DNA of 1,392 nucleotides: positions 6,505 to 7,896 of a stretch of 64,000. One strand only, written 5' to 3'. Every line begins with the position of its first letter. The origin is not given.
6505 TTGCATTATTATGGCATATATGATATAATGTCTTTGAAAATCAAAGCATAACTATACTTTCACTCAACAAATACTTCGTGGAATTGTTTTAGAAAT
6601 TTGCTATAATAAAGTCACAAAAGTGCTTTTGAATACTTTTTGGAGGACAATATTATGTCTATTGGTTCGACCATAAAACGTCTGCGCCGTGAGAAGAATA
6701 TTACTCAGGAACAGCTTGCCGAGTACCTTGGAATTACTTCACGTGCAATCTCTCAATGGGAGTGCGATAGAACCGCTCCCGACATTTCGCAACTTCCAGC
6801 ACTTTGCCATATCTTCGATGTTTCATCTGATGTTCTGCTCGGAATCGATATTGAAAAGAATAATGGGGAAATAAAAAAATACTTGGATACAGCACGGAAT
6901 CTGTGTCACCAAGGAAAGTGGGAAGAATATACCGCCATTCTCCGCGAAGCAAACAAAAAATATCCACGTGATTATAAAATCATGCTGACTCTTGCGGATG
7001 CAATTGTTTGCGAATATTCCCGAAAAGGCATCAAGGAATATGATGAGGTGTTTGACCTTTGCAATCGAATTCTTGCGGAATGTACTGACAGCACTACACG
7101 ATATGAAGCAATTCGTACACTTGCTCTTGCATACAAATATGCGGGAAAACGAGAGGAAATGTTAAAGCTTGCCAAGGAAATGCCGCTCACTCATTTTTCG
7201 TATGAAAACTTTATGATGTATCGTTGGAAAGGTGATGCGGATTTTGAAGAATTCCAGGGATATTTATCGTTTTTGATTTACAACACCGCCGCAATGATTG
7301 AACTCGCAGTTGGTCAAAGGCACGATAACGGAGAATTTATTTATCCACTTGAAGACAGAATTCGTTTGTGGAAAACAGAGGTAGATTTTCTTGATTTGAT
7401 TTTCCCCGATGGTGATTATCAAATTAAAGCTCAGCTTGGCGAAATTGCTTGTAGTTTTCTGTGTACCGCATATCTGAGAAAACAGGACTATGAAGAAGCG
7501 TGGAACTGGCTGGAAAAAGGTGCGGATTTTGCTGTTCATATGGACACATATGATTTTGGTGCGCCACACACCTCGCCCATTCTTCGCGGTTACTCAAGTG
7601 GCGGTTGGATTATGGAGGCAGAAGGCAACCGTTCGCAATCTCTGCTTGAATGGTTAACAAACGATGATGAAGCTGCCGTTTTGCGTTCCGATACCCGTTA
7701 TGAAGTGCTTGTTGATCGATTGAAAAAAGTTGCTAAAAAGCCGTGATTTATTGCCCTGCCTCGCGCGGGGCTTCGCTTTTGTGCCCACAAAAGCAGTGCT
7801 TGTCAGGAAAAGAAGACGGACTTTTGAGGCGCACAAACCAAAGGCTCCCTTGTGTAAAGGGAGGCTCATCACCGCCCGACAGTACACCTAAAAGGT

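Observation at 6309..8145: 27-nt perfect direct repeat and a diverged, partly tRNA-like third copy bracket the XRE-TPR regulator gene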

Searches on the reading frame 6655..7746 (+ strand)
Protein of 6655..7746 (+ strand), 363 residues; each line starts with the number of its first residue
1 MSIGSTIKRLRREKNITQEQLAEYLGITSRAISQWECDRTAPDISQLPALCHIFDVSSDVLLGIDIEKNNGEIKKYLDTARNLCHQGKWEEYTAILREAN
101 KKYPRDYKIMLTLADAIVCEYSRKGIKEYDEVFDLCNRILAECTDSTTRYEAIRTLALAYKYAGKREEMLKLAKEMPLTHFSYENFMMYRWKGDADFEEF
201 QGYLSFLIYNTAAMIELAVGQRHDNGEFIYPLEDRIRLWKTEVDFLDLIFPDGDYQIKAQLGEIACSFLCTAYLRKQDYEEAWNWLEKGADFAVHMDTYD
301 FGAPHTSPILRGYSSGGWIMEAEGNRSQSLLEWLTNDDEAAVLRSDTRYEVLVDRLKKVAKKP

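Call 10: search_protein_families(library=pfam, proteins=[window:6655-7746:+])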
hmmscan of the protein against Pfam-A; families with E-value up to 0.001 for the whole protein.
window:6655-7746:+ (363 aa): 5 families
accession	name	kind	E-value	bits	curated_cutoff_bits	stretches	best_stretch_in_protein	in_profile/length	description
PF01381.28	HTH_3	-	6e-13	49.1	23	1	7-61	1-55/55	Helix-turn-helix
PF12844.13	HTH_19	-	1.1e-10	41.7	30.2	1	4-61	1-58/64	Helix-turn-helix domain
PF13560.12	HTH_31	-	1.6e-07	31.9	27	1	3-59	2-59/64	Helix-turn-helix domain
PF13428.12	TPR_14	-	8.3e-05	23.3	23.5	0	77-115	5-43/44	Tetratricopeptide repeat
PF13443.12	HTH_26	-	0.00012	22.7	22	1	7-57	2-53/63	Cro/C1-type HTH DNA-binding domain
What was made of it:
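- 6655..7746 (+): XRE-HTH + TPR regulator of 363 aa with an RRNPP-like fold. Pfam HTH_3 and weak TPR_14 (call 10).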

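Call 13: find_encoding_contigs(protein=window:6655-7746:+, flank=6000, max_places=10)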
Protein window:6655-7746:+ (363 aa): 5 contigs read that carry it; 1 place shown.
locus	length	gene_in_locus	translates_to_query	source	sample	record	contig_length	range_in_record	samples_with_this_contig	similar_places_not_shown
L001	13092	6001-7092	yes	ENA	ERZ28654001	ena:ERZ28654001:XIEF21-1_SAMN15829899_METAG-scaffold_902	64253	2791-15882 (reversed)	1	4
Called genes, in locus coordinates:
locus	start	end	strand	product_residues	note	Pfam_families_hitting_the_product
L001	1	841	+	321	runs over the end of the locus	-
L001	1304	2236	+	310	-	PF06414:Zeta_toxin (faint), PF00485:PRK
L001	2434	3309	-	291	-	PF00892:EamA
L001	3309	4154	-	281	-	PF01418:HTH_6, PF01380:SIS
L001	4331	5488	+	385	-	PF02423:OCD_Mu_crystall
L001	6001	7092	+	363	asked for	PF01381:HTH_3, PF12844:HTH_19, PF13560:HTH_31 (weak)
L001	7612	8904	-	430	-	PF00370:FGGY_N, PF02782:FGGY_C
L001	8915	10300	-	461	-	PF24856:AraA_central (weak), PF11762:Arabinose_Iso_C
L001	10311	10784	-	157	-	PF01894:YjbQ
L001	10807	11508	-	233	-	PF00121:TIM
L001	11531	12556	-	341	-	PF04909:Amidohydro_2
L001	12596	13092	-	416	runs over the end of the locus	PF01408:GFO_IDH_MocA, PF21252:Glyco_hydro_109_C, PF22725:GFO_IDH_MocA_C3 (faint)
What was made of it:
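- No gene was called here in the source assembly (call 13).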

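Call 20: find_homologous_proteins(query=window:6655-7746:+)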
Query window:6655-7746:+ (363 aa): 1127 proteins with E <= 0.001 among 4197 candidates; the best 120 are listed.
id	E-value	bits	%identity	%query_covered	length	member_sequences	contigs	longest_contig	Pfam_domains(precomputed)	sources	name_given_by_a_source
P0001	6.8e-235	797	95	100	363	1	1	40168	PF12844.14,PF01381.29,PF13560.13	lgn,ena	-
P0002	4.9e-225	764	90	100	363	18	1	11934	PF12844.14,PF01381.29,PF13560.13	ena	-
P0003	4.5e-221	751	89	100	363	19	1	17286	PF12844.14,PF01381.29,PF13560.13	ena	-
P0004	2.5e-218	742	89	100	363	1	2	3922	PF12844.14,PF01381.29,PF13428.13,PF13560.13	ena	-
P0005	4.9e-218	741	88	100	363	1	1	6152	PF12844.14,PF01381.29,PF13560.13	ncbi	-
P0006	1.7e-217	740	88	100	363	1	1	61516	PF12844.14,PF01381.29,PF13560.13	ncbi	-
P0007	3.7e-217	738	88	99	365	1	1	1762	PF12844.14,PF01381.29,PF13560.13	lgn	-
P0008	2.2e-213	726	86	100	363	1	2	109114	PF12844.14,PF01381.29,PF13560.13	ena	-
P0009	6.9e-211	718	87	100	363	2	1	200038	PF12844.14,PF01381.29,PF13560.13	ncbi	-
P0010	6.2e-210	715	85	100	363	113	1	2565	PF12844.14,PF01381.29,PF13560.13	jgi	jgi:transcriptional regulator with XRE-family HTH domain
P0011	3.5e-209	712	86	100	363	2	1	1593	PF12844.14,PF01381.29,PF13560.13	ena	-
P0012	3.3e-208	709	84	100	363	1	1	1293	PF12844.14,PF01381.29,PF13560.13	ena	-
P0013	2.5e-207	706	84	100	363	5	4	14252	PF12844.14,PF01381.29,PF13560.13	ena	-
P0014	3.6e-207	706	85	100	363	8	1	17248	PF12844.14,PF01381.29,PF13560.13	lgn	-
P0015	1.9e-206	703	83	100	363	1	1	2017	PF12844.14,PF01381.29,PF13560.13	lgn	-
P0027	2.1e-201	687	81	100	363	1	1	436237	PF12844.14,PF01381.29,PF13560.13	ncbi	-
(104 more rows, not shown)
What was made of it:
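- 6655..7746 (+): 1,127 homologs at E <= 1e-3; the 120 listed are 73-95% identical (call 20).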

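Call 21: find_encoding_contigs(protein=P0001, flank=5000, max_places=3)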
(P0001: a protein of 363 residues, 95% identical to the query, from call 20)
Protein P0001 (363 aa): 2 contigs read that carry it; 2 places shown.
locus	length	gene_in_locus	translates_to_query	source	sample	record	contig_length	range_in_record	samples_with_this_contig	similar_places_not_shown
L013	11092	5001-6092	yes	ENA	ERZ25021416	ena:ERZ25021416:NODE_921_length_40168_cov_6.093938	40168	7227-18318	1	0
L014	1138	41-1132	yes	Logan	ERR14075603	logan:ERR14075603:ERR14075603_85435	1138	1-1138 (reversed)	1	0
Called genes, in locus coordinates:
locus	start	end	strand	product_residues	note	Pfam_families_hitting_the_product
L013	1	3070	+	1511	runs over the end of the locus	-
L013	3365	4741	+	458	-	PF00860:Xan_ur_permease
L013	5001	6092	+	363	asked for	PF01381:HTH_3, PF12844:HTH_19, PF13560:HTH_31 (weak)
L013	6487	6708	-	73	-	PF00550:PP-binding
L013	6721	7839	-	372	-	-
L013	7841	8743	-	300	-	PF02645:DegV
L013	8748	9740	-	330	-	PF02504:FA_synthesis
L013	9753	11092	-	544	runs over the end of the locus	PF02734:Dak2, PF21645:FakA-like_M, PF13684:FakA-like_C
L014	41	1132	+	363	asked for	PF01381:HTH_3, PF12844:HTH_19, PF13560:HTH_31 (weak)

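Call 22: find_encoding_contigs(protein=P0006, flank=5000, max_places=3)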
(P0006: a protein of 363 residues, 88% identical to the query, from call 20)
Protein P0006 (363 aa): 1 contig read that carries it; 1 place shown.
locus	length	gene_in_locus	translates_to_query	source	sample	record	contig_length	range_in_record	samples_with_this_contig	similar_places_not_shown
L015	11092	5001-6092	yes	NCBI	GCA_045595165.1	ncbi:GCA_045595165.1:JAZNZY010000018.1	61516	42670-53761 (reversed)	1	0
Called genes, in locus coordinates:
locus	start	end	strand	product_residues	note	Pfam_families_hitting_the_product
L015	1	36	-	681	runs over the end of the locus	PF17191:RecG_wedge, PF00270:DEAD, PF04851:ResIII, PF00271:Helicase_C, PF19833:RecG_dom3_C (weak)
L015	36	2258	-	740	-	PF02463:SMC_N (faint), PF13476:AAA_23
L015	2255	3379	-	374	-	PF00149:Metallophos, PF12850:Metallophos_2 (weak)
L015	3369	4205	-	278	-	PF02578:Cu-oxidase_4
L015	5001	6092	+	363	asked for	PF01381:HTH_3, PF12844:HTH_19, PF13560:HTH_31 (weak)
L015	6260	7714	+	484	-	PF00999:Na_H_Exchanger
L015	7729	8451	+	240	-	PF02308:MgtC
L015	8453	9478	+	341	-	PF00155:Aminotran_1_2, PF00266:Aminotran_5 (weak), PF01212:Beta_elim_lyase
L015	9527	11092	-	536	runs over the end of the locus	PF04542:Sigma70_r2 (weak), PF04545:Sigma70_r4 (faint), PF08281:Sigma70_r4_2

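Call 23: find_encoding_contigs(protein=P0009, flank=5000, max_places=3)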
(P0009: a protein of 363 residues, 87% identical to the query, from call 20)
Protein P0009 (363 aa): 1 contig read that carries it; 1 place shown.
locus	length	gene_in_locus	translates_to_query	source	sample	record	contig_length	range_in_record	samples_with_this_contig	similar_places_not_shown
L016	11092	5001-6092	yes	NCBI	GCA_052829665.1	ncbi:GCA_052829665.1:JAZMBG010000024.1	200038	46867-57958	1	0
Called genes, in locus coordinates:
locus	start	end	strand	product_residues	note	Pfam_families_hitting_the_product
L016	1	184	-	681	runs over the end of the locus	PF17191:RecG_wedge, PF00270:DEAD, PF04851:ResIII, PF00271:Helicase_C, PF19833:RecG_dom3_C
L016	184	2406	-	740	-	PF02463:SMC_N (faint), PF13476:AAA_23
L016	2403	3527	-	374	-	PF00149:Metallophos, PF12850:Metallophos_2 (faint)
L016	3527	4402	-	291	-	PF02578:Cu-oxidase_4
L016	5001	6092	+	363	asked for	PF01381:HTH_3, PF12844:HTH_19, PF13560:HTH_31 (weak)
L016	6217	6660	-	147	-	PF11457:DUF3021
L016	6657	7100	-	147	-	PF04397:LytTR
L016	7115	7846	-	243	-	PF01061:ABC2_membrane, PF12698:ABC2_membrane_3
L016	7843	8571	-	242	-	PF00005:ABC_tran, PF13304:AAA_21 (weak)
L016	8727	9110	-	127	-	PF03747:ADP_ribosyl_GH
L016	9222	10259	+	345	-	PF05050:Methyltransf_21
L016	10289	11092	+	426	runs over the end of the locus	PF10509:GalKase_gal_bdg, PF00288:GHMP_kinases_N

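Call 24: find_encoding_contigs(protein=P0027, flank=5000, max_places=3)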
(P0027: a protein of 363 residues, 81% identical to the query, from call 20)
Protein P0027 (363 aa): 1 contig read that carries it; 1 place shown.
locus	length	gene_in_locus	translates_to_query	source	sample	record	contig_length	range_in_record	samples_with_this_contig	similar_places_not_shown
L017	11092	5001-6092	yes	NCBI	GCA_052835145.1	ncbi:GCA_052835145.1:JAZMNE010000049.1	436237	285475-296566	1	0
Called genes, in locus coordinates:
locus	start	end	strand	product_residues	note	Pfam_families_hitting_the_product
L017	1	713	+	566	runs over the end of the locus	-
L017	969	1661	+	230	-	PF13472:Lipase_GDSL_2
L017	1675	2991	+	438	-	-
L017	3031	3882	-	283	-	PF07833:Cu_amine_oxidN1, PF07486:Hydrolase_2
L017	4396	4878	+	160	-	-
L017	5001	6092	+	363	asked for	PF01381:HTH_3, PF12844:HTH_19, PF13560:HTH_31 (weak)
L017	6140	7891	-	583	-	PF02690:Na_Pi_cotrans, PF01895:PhoU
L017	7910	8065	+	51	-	-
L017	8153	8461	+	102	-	PF00829:Ribosomal_L21p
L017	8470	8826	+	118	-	PF04327:Peptidase_Prp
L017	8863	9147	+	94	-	PF01016:Ribosomal_L27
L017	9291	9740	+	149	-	-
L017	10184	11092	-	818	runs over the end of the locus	PF02861:Clp_N, PF23569:NBD_SMAX1 (weak), PF00004:AAA, PF17871:AAA_lid_9, PF00004:AAA (weak), PF07724:AAA_2, PF07728:AAA_5, PF10431:ClpB_D2-small, +6 more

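Call 40: find_encoding_contigs(protein=P0002, flank=4000, max_places=3)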
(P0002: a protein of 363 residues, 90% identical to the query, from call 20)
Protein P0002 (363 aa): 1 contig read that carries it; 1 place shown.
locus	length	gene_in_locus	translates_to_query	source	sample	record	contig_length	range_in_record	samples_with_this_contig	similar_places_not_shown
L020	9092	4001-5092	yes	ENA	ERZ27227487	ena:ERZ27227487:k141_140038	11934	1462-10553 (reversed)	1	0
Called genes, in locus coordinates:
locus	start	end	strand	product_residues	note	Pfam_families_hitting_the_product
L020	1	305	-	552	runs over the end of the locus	PF03629:SASA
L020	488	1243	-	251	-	PF00702:Hydrolase (faint), PF05116:S6PP, PF08282:Hydrolase_3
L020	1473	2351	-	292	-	-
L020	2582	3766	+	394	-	PF01381:HTH_3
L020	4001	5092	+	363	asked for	PF01381:HTH_3, PF12844:HTH_19, PF13560:HTH_31 (weak)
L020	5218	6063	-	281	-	PF01261:AP_endonuc_2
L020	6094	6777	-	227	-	PF12158:DUF3592 (weak)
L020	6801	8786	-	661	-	PF14871:GHL6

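Call 41: find_encoding_contigs(protein=P0003, flank=4000, max_places=3)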
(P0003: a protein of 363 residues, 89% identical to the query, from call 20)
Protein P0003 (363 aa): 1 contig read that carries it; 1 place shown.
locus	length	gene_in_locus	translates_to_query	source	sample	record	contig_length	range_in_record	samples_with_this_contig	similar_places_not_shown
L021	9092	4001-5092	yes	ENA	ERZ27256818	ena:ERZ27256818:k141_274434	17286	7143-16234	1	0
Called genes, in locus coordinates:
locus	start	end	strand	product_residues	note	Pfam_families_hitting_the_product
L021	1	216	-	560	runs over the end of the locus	PF01381:HTH_3, PF13560:HTH_31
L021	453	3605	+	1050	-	PF12708:Pect-lyase_RHGA_epim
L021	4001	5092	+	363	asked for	PF01381:HTH_3, PF12844:HTH_19, PF13560:HTH_31 (weak)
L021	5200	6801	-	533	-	PF12673:SipL (faint)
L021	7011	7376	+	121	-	-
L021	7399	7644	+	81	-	-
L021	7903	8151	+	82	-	-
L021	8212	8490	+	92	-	-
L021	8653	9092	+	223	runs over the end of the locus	PF00072:Response_reg, PF00486:Trans_reg_C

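Call 44: find_related_loci(query=window:6655-7746:+, collection=metagenome_contigs, flank=3000)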
Query window:6655-7746:+ (363 aa) in metagenome_contigs; peptide patterns used: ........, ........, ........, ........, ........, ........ (x = any residue, [..] = any of these).
208 stretches matched a pattern; 143 encode a relative of the query (tblastn E <= 1e-3); the best 80 are kept; 80 distinct loci.
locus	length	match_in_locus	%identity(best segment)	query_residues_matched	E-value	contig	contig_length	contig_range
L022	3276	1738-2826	88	1-363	0e+0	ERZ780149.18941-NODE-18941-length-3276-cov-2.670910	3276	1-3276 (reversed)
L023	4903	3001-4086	83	1-362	0e+0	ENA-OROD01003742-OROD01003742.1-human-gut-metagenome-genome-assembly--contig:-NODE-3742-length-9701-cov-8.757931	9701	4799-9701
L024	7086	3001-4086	83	1-362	0e+0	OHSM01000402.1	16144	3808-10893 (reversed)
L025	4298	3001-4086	83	1-362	0e+0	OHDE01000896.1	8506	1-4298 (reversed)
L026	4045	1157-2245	83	1-363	0e+0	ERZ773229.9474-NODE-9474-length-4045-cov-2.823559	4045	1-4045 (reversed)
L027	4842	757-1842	81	1-362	0e+0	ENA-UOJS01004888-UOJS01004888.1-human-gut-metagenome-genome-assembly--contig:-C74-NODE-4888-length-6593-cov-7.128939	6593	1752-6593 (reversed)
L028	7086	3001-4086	81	1-362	0e+0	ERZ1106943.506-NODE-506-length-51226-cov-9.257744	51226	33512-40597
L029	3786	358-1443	80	1-362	0e+0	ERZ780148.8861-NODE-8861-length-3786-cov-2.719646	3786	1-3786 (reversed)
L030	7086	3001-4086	80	1-362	0e+0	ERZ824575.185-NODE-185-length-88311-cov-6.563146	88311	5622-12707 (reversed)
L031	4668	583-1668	80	1-362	0e+0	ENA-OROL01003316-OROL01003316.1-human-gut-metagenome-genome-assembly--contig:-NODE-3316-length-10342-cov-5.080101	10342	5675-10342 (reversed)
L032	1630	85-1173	80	1-363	0e+0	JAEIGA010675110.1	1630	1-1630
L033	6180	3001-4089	69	1-363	2e-172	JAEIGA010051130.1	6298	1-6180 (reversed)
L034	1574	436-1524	70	1-363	0e+0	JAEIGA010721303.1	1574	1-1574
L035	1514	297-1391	68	1-363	0e+0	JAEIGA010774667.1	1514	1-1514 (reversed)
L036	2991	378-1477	79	1-362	2e-171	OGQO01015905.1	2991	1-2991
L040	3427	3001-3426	87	1-142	1e-76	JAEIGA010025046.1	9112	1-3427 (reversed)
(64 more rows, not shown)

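Call 64: find_homologous_proteins(query=L013:3365-4741:+, max_evalue=1e-150)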
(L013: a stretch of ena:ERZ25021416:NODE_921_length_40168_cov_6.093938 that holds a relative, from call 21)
Query L013:3365-4741:+ (458 aa): 7978 proteins with E <= 1e-150 among 8000 candidates; the best 120 are listed.
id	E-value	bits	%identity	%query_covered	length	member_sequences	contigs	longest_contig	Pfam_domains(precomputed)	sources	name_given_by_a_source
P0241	9.6e-285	963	100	100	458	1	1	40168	PF00860.27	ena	-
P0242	1.4e-283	959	99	100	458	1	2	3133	PF00860.27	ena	-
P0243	1.5e-283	959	99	100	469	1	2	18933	PF00860.27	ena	-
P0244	4.5e-282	954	99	100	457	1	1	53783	PF00860.27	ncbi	-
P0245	3.7e-274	928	95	100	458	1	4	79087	PF00860.27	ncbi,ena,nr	ncbi:MAG: uracil-xanthine permease [Clostridia bacterium]|nr:uracil-xanthine permease [Clostridia ba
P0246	3.8e-269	911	93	100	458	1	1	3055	PF00860.27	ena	-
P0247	1.6e-268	909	93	100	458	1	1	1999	PF00860.27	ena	-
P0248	6.8e-268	907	94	100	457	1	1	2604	PF00860.27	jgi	jgi:uracil permease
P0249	4.1e-255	865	89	100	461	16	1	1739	PF00860.27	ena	-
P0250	7.8e-250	848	87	100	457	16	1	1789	PF00860.27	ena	-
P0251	1.2e-249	847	87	100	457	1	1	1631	PF00860.27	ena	-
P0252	1.9e-249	846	86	100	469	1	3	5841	PF00860.27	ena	-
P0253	3.4e-249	846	86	100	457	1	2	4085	PF00860.27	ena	-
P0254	9.9e-249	844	86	100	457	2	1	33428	PF00860.27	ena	-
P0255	2.2e-248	843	86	100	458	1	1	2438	PF00860.27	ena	-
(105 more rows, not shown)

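Call 65: find_encoding_contigs(protein=P0244, flank=5000, max_places=5)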
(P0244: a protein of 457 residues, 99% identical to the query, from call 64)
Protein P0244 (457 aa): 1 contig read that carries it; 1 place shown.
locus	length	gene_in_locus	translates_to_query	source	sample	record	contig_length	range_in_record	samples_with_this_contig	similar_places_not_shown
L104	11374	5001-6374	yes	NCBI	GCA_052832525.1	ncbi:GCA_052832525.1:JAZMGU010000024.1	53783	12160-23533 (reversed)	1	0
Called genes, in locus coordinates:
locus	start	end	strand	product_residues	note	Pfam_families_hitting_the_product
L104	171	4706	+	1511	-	-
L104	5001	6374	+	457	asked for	PF00860:Xan_ur_permease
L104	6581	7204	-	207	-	-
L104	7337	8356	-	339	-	-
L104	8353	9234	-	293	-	PF00005:ABC_tran, PF13304:AAA_21 (faint)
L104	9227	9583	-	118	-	PF00392:GntR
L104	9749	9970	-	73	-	PF00550:PP-binding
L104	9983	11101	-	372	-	-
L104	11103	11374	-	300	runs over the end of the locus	PF02645:DegV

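Call 71: search_protein_families(library=ncbifam, proteins=[window:6655-7746:+], max_evalue=0.01)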
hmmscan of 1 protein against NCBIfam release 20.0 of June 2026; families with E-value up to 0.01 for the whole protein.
window:6655-7746:+ (363 aa): 17 families
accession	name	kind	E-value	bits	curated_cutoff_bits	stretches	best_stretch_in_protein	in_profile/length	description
NF041951.1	phage_RstR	subfamily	5.8e-13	49.1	80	1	1-72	1-73/108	RstR family transcriptional repressor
NF052239.1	antitox_spr1629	equivalog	1.5e-08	34.1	335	1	1-65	1-65/377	spr1629 family repressor/antitoxin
NF007257.0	PRK09706.1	subfamily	2.2e-08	34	101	1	3-74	6-77/135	transcriptional repressor DicA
TIGR03070.1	couple_hipB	subfamily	1.1e-07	31.6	71.65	1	3-54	3-54/58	type II toxin-antitoxin system Y4mF family antitoxin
NF007408.0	PRK09943.1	equivalog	1.7e-06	27.7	211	1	2-61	7-66/185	HTH-type transcriptional regulator PuuR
TIGR03830.1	CxxCG_CxxCG_HTH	subfamily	2.9e-06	27.1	61.8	1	4-46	67-109/127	type II TA system antitoxin MqsA family protein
NF041575.1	antitoxPezA_Strep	equivalog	3.2e-05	24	290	1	3-63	2-62/158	type II toxin-antitoxin system antitoxin PezA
NF047948.1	male_kill_WMK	equivalog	5.8e-05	22.7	300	1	2-83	162-245/300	WO male-killing family protein Wmk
NF047542.1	telomere_Tap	equivalog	0.00013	20.8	600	1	8-51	23-66/695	telomere-associated protein Tap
NF058600.1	TransRegSco1979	equivalog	0.00038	19.6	350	1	2-99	8-94/280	Sco1979 family transcriptional regulator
NF040959.1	MamA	equivalog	0.00052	19.5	200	0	74-133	38-98/204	magnetosome protein MamA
TIGR00270.2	TIGR00270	equivalog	0.00069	19.4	110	1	5-56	78-129/159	multiprotein bridging factor aMBF1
NF038139.1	Reg_Aceta_RamB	equivalog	0.00077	18.2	700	1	3-59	3-59/465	acetate metabolism transcriptional regulator RamB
NF003162.0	PRK04140.1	equivalog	0.0011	18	263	1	4-69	128-191/317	transcriptional regulator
NF007271.0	PRK09726.1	equivalog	0.0025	17.8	79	1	5-55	15-62/88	type II toxin-antitoxin system antitoxin HipB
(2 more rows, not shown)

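Call 72: search_protein_families(library=padloc, proteins=[window:6655-7746:+], max_evalue=0.01)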
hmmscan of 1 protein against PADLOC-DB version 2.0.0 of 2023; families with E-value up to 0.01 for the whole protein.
window:6655-7746:+ (363 aa): 12 families
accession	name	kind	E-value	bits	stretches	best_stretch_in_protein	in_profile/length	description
PDLC02926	HTH_VI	-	8.9e-12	43.1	1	3-77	2-76/92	-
PDLC03945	RmrA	-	6.6e-09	33.4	1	1-70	1-70/394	-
PDLC03954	RmrA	-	1.3e-08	32.2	1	4-69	12-77/380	-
PDLC03951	RmrA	-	1.8e-08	31.8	1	6-66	12-71/400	-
PDLC04142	capH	-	1.9e-06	26.9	1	2-83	6-74/103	capH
PDLC04775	PDC-M69A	-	1.8e-05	23.2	1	2-80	7-85/113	-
PDLC03949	RmrA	-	2e-05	21.7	1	9-68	9-68/363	-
PDLC03947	RmrA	-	4.7e-05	20.4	1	4-59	13-68/383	-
PDLC03955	RmrA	-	0.00023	18.5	1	11-58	29-76/371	-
PDLC03952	RmrA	-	0.00032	17.6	1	6-52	26-72/395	-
PDLC03944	RmrA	-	0.00068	16.8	1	5-55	9-59/384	-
PDLC03956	RmrA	-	0.0014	15.8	1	11-65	17-72/399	-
